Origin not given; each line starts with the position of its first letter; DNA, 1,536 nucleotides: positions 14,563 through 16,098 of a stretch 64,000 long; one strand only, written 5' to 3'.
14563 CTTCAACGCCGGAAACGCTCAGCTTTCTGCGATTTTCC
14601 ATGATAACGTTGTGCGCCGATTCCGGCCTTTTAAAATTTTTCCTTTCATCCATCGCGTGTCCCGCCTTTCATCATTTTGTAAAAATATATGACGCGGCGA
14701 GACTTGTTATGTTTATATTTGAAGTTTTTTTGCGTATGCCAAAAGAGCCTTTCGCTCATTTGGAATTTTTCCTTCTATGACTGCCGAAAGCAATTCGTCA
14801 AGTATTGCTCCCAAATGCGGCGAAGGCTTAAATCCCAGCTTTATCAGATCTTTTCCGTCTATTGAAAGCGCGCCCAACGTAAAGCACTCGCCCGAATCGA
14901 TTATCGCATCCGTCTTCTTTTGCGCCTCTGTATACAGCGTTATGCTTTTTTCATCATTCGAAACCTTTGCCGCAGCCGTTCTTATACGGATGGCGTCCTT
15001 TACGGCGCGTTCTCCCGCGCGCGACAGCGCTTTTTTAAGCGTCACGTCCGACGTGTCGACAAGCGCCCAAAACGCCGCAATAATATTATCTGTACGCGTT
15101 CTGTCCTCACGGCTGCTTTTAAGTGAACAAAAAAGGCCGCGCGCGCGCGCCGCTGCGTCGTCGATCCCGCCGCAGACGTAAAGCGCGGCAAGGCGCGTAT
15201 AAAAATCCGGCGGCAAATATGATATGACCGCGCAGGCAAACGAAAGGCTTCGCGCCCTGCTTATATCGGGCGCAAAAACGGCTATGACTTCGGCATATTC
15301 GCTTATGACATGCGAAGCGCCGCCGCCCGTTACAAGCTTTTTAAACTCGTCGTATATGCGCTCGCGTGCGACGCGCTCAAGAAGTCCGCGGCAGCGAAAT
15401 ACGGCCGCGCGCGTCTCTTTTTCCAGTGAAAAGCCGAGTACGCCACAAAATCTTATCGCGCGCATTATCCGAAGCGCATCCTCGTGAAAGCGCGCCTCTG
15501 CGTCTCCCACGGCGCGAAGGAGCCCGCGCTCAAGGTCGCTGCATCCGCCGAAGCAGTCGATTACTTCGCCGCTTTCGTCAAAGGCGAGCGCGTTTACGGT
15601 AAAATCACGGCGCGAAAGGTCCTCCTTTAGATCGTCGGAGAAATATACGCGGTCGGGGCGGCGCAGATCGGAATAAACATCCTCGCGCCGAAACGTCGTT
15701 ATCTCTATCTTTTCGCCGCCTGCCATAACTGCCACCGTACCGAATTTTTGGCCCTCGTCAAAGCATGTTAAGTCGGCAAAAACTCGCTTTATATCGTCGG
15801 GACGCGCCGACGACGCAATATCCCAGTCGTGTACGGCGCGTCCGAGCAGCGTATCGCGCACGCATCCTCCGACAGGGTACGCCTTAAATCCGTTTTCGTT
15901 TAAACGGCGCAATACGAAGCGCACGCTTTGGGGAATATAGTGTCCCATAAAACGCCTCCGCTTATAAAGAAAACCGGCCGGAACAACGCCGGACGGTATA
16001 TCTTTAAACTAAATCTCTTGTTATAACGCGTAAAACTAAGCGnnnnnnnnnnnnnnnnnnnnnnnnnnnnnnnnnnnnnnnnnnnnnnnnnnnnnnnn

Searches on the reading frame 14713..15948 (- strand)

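Call 61: search_protein_families(library=pfam, proteins=[window:14713-15948:-], max_evalue=0.0001)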
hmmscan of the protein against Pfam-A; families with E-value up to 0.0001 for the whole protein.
window:14713-15948:- (411 aa): 3 families
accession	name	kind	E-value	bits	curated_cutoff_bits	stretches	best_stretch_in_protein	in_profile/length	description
PF01743.26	PolyA_pol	-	3.9e-38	131.1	23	1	23-145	1-126/126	Poly A polymerase head domain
PF13735.12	tRNA_NucTran2_2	-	1.4e-13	51.5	27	1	255-406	12-149/149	tRNA nucleotidyltransferase domain 2 putative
PF12627.12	PolyA_pol_RNAbd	-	2e-09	37.5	22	1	172-215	1-44/64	Probable RNA and SrmB- binding site of polymerase A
